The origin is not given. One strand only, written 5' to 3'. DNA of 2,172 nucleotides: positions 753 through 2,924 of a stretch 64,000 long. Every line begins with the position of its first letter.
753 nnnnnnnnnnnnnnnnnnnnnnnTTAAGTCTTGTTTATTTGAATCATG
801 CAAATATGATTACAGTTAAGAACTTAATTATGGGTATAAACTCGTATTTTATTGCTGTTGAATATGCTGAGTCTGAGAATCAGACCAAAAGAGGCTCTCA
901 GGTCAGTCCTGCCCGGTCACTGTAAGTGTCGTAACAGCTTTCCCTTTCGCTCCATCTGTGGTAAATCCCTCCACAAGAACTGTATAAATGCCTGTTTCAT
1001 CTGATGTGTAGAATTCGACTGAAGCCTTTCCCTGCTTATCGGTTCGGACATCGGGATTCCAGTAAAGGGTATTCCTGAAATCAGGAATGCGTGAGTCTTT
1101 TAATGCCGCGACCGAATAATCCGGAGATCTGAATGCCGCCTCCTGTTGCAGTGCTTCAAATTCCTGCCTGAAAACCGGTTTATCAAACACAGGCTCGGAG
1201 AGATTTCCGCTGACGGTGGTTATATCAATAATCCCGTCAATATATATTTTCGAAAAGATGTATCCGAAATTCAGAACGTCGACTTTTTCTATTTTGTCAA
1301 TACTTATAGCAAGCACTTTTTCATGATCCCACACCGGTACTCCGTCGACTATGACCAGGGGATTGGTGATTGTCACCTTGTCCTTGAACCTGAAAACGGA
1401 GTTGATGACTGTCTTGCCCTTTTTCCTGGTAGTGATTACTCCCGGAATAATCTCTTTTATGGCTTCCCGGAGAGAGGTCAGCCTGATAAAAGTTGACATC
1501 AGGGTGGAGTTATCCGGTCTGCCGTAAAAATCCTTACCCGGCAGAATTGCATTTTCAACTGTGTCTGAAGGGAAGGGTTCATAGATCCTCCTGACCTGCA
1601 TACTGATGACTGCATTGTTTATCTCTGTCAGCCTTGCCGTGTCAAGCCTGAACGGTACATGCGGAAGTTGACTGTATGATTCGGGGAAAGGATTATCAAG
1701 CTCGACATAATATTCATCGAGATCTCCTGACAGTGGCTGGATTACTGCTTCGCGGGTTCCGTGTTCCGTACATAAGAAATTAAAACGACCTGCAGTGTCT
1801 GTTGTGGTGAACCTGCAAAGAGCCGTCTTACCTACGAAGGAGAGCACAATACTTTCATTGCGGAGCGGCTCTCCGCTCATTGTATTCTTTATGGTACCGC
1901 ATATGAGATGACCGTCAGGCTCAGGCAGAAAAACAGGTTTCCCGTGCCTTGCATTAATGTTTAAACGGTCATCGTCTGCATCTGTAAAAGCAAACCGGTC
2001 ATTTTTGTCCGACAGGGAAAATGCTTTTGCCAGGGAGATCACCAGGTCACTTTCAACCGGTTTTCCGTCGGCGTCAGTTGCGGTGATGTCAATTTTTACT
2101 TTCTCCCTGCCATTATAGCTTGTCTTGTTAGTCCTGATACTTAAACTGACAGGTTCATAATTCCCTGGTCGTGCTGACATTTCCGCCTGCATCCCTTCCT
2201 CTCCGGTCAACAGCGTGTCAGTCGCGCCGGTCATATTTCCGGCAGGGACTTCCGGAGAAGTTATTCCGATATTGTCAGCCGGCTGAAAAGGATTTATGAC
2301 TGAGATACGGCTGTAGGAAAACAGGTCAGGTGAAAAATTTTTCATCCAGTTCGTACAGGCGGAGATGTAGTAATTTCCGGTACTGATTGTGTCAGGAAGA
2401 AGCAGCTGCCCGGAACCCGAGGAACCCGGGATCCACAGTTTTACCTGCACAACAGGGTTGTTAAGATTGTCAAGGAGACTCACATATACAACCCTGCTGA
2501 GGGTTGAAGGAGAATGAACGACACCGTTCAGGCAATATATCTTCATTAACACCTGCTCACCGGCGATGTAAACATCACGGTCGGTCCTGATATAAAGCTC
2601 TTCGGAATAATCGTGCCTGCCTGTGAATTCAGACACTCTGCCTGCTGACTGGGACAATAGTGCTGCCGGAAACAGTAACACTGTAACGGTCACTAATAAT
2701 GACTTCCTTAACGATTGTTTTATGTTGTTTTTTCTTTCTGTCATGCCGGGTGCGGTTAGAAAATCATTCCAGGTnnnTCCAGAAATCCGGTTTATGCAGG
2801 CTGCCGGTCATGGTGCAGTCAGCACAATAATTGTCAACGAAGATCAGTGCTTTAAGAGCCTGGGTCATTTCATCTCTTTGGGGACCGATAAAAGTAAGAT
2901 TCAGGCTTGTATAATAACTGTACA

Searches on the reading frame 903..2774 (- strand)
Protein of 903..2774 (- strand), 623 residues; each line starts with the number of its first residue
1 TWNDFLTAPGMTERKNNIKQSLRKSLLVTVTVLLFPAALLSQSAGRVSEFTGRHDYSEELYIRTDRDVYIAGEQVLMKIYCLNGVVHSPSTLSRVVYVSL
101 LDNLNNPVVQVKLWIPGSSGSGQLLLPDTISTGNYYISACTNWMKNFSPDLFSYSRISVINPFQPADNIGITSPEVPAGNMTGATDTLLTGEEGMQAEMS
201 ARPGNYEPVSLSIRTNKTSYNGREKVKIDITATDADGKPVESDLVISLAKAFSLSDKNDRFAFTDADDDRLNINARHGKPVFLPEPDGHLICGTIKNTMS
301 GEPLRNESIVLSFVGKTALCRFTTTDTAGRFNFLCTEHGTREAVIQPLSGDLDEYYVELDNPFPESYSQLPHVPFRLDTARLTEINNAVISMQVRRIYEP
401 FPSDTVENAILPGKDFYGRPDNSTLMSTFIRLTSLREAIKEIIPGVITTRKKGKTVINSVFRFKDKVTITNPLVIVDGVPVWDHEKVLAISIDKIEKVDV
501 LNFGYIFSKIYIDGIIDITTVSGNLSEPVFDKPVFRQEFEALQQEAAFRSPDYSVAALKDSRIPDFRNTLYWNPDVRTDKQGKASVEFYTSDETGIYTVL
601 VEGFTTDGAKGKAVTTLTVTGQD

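Call 11: search_protein_families(library=pfam, proteins=[window:903-2774:-], max_evalue=0.001)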
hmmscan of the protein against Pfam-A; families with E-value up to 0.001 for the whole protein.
window:903-2774:- (623 aa): 2 families
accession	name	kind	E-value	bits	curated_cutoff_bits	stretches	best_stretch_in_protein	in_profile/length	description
PF01835.25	MG2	-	2.1e-08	34.9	32.8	1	60-139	2-80/96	MG2 domain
PF02369.22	Big_1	-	5.5e-05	23.6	34.9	0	209-246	2-39/93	Bacterial Ig-like domain (group 1)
